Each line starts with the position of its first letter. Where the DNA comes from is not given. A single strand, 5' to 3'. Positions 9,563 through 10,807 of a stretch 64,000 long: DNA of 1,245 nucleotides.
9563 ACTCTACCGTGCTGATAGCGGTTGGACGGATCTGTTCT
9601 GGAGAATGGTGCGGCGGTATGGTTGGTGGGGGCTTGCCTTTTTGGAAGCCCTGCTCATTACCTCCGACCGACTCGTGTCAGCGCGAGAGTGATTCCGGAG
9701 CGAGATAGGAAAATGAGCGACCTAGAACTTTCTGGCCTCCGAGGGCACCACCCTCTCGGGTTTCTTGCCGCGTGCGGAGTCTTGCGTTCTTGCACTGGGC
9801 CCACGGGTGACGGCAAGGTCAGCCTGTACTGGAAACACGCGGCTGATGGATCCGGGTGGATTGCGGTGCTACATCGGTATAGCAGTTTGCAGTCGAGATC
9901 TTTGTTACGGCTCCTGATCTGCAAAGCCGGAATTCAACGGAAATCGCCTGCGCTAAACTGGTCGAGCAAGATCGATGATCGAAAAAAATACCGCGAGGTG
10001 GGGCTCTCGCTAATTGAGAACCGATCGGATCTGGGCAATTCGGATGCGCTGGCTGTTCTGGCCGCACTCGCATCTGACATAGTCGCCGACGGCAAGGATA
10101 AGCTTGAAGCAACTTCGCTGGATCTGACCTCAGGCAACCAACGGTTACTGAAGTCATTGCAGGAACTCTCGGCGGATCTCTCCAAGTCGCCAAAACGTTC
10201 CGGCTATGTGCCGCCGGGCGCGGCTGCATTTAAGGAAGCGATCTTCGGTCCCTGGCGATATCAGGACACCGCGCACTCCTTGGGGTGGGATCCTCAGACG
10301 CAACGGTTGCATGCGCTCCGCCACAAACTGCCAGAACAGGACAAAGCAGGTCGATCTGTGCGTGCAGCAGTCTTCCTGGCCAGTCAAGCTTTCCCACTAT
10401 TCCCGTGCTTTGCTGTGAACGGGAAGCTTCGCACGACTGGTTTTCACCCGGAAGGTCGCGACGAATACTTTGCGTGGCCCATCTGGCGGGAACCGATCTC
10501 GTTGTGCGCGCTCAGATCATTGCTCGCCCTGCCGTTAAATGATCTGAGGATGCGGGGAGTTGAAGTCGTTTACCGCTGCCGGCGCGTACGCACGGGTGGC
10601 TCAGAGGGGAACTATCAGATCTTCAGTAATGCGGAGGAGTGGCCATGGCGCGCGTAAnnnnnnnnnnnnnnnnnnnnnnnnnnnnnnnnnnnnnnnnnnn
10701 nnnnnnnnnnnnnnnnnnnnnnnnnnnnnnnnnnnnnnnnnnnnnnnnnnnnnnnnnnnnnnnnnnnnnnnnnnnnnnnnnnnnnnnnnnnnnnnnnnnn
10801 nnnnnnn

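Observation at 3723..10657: CRISPR-array-less and adaptation-less type I-G/I-U-like cassette (csb1-csb2-cas3-short cas8-like) on a mobile element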

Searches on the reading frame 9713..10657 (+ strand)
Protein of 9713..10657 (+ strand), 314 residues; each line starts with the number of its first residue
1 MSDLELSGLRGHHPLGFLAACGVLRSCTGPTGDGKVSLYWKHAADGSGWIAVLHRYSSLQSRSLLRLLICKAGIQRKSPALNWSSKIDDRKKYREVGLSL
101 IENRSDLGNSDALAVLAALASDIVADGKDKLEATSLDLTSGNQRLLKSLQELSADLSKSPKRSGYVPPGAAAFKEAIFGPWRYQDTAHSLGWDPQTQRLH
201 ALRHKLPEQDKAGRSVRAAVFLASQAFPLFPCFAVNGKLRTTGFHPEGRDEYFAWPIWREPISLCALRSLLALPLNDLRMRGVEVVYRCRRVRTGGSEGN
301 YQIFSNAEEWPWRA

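Call 6: search_protein_families(library=ncbifam, proteins=[window:9713-10657:+], max_evalue=0.01)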
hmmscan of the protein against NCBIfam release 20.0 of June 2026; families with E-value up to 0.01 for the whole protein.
window:9713-10657:+ (314 aa): 1 family
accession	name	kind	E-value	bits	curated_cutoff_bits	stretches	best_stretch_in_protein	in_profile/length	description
NF049934.1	adjac_Cas3_IG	equivalog_domain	5.3e-63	213.4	65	1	6-300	1-294/299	type I-G CRISPR-associated protein, Cas3-extension family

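Call 7: search_protein_families(library=pfam, proteins=[window:9713-10657:+], max_evalue=0.01)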
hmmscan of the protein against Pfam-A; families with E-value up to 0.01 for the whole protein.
window:9713-10657:+ (314 aa): 0 families

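Call 8: search_protein_families(library=padloc, proteins=[window:9713-10657:+], max_evalue=0.01)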
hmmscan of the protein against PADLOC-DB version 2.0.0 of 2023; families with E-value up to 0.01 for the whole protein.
window:9713-10657:+ (314 aa): 1 family
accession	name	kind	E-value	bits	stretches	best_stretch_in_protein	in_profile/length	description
PDLC01514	Cas8g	-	1.7e-63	212.9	1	2-301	2-280/287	CAS-I-U; effector_LS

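Call 16: find_encoding_contigs(protein=window:9713-10657:+, flank=10000, max_places=6)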
Protein window:9713-10657:+ (314 aa): no gene with exactly this product is on record in the collection.

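Call 17: find_homologous_proteins(query=window:9713-10657:+, max_evalue=0.001)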
Query window:9713-10657:+ (314 aa): 209 proteins with E <= 0.001 among 8000 candidates; the best 120 are listed.
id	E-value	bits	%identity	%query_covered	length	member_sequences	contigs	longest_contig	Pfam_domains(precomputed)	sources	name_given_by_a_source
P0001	1.8e-190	650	91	100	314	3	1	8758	-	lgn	-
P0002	6.2e-143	494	72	99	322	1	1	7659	-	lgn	-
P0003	3.8e-137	475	70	98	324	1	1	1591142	-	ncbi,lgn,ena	-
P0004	1.3e-126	440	65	98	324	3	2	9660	-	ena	-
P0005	6.0e-116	405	62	99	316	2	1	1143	-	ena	-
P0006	6.1e-116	405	72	82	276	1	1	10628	-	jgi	jgi:hypothetical protein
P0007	5.0e-114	399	61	99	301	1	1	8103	-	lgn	-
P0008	1.1e-113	398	61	99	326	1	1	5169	-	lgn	-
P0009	5.1e-113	396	59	99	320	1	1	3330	-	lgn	-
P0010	2.1e-112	394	61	99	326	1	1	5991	-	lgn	-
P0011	5.6e-112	392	57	99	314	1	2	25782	-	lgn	-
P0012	1.5e-111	391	59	99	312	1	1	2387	-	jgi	jgi:hypothetical protein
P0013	1.5e-110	388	54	99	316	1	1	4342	-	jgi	jgi:hypothetical protein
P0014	4.0e-110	386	58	99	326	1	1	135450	-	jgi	jgi:hypothetical protein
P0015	1.1e-109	385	56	99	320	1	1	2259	-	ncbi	-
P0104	1.5e-87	312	52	98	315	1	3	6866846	-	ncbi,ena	-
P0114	8.3e-85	303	50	99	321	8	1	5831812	-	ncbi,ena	-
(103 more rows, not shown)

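Call 19: find_related_loci(query=A1, collection=genome_contigs, flank=10000)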
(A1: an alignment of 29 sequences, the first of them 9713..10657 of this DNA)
Query A1 (314 aa) in genome_contigs; peptide patterns used: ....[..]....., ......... (x = any residue, [..] = any of these).
66 stretches matched a pattern; 46 encode a relative of the query (tblastn E <= 1e-3); 46 distinct loci.
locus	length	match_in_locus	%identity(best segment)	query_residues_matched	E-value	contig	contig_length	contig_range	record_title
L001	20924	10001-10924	70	1-308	7e-140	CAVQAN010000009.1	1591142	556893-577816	MAG: Bryobacterales bacterium isolate MFD01476.bin.2.102 genome assembly, contig: contig_22946, whole genome shotgun seq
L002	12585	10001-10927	57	1-312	6e-105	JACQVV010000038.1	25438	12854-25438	MAG: Planctomycetota bacterium isolate NC_groundwater_1472_Ag_S-0.65um_69_29 S_p65_S5_coassembly_k141_391053, whole geno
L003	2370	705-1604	53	4-313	1e-108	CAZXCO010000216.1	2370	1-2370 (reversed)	MAG TPA_asm: uncultured Solibacteraceae bacterium isolate binchicken_co84_205 genome assembly, contig: k141_53580, whole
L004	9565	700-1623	52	1-310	4e-104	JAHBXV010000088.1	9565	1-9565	MAG: Planctomycetaceae bacterium isolate ACE_PLA28 PLA28_88, whole genome shotgun sequence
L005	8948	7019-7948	58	1-312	3e-103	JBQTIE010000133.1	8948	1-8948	MAG: Acidobacteriota bacterium isolate SAR122 c_000000093601, whole genome shotgun sequence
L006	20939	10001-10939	50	1-312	9e-92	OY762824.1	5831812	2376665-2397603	MAG: Pseudomonadales bacterium isolate c7712431-7163-4da6-abf8-36335a373d69 genome assembly, chromosome: 1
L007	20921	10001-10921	52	1-309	2e-91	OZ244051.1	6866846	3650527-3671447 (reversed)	MAG: Vicinamibacterales bacterium isolate 8ba7f8d7-3fc5-437a-86da-c0f89745c60d genome assembly, chromosome: 1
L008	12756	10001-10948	47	1-312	5e-78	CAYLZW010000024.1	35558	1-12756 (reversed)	MAG TPA_asm: uncultured Myxococcales bacterium isolate SRP263527_co1_29 genome assembly, contig: NODE_908_length_35558_c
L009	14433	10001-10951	47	1-309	6e-77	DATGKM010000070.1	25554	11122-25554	MAG TPA_asm: Bryobacteraceae bacterium isolate SMAG_U9859 k141_338744, whole genome shotgun sequence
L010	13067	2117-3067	44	3-312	3e-74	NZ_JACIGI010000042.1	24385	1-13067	Roseospira goensis strain JA135 Ga0394285_42, whole genome shotgun sequence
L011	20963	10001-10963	42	3-312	2e-68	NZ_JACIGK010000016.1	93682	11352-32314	Roseospira visakhapatnamensis strain JA131 Ga0394287_16, whole genome shotgun sequence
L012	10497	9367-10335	42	1-308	2e-67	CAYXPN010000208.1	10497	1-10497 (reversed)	MAG TPA_asm: uncultured Planctomycetaceae bacterium isolate binchicken_co17_32 genome assembly, contig: NODE_13583_lengt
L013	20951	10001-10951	43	1-309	4e-66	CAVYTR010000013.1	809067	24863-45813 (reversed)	MAG: uncultured Acidobacteriaceae bacterium isolate MFD09603.bin.3.536 genome assembly, contig: contig_39087, whole geno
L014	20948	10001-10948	42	1-308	2e-62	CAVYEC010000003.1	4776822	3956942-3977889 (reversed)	MAG: uncultured Planctomycetota bacterium isolate MFD09603.bin.2.111 genome assembly, contig: contig_1823, whole genome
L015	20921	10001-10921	39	1-302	1e-60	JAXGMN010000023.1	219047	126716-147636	MAG: Thermoguttaceae bacterium isolate AnMBR.bin233 bin233_23, whole genome shotgun sequence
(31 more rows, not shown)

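Call 22: find_encoding_contigs(protein=P0003, flank=10000, max_places=2)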
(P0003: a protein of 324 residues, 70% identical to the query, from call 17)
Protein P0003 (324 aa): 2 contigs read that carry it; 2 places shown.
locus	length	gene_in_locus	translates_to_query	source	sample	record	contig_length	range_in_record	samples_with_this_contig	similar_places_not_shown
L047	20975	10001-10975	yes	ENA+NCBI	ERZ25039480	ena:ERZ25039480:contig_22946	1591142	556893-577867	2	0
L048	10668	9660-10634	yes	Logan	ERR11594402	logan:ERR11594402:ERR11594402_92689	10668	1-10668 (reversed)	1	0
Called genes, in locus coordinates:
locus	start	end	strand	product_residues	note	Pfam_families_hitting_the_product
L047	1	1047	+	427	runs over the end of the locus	PF02308:MgtC, PF13194:DUF4010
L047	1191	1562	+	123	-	-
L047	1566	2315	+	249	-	PF00293:NUDIX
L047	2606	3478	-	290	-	PF13428:TPR_14 (faint), PF07719:TPR_2 (faint), PF14559:TPR_19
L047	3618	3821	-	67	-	-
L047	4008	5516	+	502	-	PF09617:Cas_GSU0053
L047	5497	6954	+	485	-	PF09609:Cas_GSU0054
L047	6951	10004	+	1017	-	PF22590:Cas3-like_C_2, PF18019:Cas3_HD (weak)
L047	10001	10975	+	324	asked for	-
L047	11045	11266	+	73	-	PF09827:CRISPR_Cas2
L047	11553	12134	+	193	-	PF01930:Cas_Cas4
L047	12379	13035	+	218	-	PF01867:Cas_Cas1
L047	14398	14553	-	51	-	-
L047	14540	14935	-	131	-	PF05973:Gp49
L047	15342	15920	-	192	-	PF00106:adh_short, PF13561:adh_short_C2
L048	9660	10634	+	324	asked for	-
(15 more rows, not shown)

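Call 23: find_encoding_contigs(protein=P0104, flank=10000, max_places=2)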
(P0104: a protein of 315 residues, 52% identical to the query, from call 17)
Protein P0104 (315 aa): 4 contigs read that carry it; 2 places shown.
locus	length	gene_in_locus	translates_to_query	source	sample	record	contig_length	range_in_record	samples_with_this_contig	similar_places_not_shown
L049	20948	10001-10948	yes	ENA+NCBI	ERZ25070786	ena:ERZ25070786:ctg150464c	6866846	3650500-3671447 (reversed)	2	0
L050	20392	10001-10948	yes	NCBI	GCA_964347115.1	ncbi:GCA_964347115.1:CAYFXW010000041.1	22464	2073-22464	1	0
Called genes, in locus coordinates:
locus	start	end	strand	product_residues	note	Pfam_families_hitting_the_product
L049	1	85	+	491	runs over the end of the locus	PF07969:Amidohydro_3 (faint), PF01979:Amidohydro_1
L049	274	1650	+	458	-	PF03972:MmgE_PrpD_N, PF19305:MmgE_PrpD_C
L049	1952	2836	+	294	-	PF03328:HpcH_HpaI, PF15617:C-C_Bond_Lyase (weak)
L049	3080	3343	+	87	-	PF01402:RHH_1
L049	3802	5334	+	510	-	PF09617:Cas_GSU0053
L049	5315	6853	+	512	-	PF09609:Cas_GSU0054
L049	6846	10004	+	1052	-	PF22590:Cas3-like_C_2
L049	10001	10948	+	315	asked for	-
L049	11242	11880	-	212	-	PF13635:DUF4143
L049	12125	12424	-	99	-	PF13173:AAA_14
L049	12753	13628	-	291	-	PF07676:PD40 (faint), PF26549:Tricorn_N, PF26550:Tricorn_2nd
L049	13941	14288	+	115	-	-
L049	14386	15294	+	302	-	-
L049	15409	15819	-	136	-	PF01850:PIN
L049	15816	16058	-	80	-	PF22513:FitA-like_RHH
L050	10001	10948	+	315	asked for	-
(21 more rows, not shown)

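Call 24: find_encoding_contigs(protein=P0114, flank=10000, max_places=2)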
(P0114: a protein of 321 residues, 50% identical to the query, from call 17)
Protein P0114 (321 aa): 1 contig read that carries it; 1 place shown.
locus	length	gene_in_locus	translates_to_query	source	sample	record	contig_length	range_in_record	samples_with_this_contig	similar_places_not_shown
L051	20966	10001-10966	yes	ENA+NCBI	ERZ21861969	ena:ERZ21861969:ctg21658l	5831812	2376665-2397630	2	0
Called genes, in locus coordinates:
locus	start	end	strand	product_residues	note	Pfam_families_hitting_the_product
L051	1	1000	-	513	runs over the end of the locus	-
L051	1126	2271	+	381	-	PF09994:T6SS_Tle1-like_cat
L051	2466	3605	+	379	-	PF02668:TauD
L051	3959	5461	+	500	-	PF09617:Cas_GSU0053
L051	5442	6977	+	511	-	PF09609:Cas_GSU0054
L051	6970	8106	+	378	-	-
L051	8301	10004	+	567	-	-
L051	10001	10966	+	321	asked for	-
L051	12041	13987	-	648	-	-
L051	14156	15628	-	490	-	PF00884:Sulfatase, PF16347:SGSH_C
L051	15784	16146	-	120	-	-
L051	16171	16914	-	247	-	PF01507:PAPS_reduct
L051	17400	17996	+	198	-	PF00702:Hydrolase (weak), PF12710:HAD (weak)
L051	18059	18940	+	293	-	PF13714:PEP_mutase, PF00463:ICL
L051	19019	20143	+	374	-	PF00285:Citrate_synt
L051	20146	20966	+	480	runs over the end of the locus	PF03972:MmgE_PrpD_N, PF19305:MmgE_PrpD_C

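Call 29: find_related_loci(query=A1, collection=metagenome_contigs, flank=10000)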
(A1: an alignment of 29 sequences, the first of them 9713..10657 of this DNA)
Query A1 (314 aa) in metagenome_contigs; peptide patterns used: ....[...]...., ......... (x = any residue, [..] = any of these).
115 stretches matched a pattern; 28 encode a relative of the query (tblastn E <= 1e-3); 28 distinct loci.
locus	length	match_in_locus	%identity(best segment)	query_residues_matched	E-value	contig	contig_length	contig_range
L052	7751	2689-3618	65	1-309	4e-131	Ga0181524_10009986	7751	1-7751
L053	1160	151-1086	62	1-311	3e-131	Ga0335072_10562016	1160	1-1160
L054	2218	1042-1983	59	1-311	5e-119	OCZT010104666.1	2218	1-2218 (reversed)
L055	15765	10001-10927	58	1-310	2e-110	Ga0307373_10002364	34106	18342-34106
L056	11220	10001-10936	58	1-311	7e-110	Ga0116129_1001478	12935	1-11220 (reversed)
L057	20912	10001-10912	57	1-312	1e-109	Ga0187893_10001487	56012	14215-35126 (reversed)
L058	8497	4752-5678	59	1-311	6e-109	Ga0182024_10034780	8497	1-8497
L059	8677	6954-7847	56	4-311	4e-107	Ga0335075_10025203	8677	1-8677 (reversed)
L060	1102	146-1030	56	1-310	4e-116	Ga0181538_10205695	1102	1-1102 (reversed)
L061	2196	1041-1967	55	4-312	5e-111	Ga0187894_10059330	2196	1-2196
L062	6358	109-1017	55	1-309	3e-103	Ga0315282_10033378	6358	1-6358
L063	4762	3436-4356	53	4-312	2e-101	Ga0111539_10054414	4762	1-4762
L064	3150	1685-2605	53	4-312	1e-102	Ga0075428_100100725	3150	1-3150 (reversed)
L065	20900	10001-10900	54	1-312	5e-100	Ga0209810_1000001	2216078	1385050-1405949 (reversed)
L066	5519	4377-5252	55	1-311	5e-100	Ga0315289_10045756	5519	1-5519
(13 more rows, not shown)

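Call 32: find_encoding_contigs(protein=P0001, flank=10000, max_places=3)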
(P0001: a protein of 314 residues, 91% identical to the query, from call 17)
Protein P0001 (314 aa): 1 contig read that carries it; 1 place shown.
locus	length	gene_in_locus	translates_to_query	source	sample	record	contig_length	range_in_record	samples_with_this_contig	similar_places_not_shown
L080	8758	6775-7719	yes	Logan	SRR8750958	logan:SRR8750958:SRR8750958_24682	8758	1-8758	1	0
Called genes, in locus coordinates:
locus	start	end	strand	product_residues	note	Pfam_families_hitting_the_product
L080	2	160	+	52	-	?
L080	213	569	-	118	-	-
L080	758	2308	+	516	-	PF09617:Cas_GSU0053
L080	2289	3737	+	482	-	PF09609:Cas_GSU0054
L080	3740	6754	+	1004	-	PF22590:Cas3-like_C_2, PF18019:Cas3_HD (weak)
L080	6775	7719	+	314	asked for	-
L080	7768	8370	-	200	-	PF06296:RelE (weak), PF15731:MqsA_antitoxin (weak), PF01381:HTH_3, PF13560:HTH_31 (weak)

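Call 33: find_encoding_contigs(protein=P0002, flank=10000, max_places=3)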
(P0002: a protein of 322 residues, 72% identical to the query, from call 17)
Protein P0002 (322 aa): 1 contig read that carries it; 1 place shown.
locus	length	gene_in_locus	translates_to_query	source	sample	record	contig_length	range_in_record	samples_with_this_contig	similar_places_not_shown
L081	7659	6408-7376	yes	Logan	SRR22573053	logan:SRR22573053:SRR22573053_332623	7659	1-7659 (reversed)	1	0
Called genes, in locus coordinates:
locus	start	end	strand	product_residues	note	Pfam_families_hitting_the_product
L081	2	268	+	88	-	?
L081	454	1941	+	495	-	PF09617:Cas_GSU0053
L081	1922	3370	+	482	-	PF09609:Cas_GSU0054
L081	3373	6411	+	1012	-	PF22590:Cas3-like_C_2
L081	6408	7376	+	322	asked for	-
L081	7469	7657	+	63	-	?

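Call 57: search_solved_structures(query=A1, max_evalue=10, show_alignments=2)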
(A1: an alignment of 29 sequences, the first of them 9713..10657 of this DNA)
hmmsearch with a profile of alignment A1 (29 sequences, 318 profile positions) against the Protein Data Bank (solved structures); distinct sequences matched with E-value up to 10: 1.
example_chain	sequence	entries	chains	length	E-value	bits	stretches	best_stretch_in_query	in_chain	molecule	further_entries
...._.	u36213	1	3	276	2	10.6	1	100-169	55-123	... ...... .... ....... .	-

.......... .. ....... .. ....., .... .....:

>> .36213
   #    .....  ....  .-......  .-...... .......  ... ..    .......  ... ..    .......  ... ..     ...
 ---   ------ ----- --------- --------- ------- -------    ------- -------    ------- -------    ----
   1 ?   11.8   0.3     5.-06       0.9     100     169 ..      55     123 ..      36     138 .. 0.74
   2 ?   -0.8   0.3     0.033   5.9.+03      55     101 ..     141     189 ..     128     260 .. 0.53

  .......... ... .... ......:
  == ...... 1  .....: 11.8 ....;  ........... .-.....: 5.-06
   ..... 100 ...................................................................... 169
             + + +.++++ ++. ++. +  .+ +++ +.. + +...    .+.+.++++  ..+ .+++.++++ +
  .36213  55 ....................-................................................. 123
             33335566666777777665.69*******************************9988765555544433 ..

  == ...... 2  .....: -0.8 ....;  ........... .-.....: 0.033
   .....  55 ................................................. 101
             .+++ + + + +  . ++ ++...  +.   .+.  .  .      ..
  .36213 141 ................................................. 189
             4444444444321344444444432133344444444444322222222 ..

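Call 66: predict_structure(alignment_id=A1)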
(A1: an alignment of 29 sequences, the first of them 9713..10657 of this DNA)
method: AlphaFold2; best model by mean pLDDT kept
length: 314 residues; sequences in the alignment: 29
mean_pLDDT: 77.4   pTM: 0.83
mean pLDDT of the five models: 77.4, 75.8, 75.2, 73.7, 73.6
residues with pLDDT >= 90: 86; 70-90: 142; 50-70: 50; < 50: 36
segments of 3 or more residues with pLDDT < 50: 134-142, 184-206, 296-298
pLDDT, mean of each block of 10 residues (from residue 1): 90 90 89 84 91 88 92 91 77 87 81 82 54 48 70 87 80 89 47 38 50 77 88 63 80 90 93 85 90 58 75 68
secondary structure, 60 per line:
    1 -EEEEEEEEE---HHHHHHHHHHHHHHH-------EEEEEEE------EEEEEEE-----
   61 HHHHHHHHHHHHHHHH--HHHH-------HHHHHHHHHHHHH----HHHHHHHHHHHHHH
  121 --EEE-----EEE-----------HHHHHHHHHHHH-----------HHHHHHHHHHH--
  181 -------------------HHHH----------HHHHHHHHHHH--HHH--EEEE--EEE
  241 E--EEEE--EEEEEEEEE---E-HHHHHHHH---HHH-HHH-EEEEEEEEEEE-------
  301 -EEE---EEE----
elements in order: E2-10 H14-28 E36-42 E49-55 H61-76 H79-82 H90-102 H107-120 E123-125 E131-133 H145-156 H168-178 H200-203 H214-224 E232-235 E238-241 E244-247 E250-258 H264-271 E283-293 E302-304 E308-310
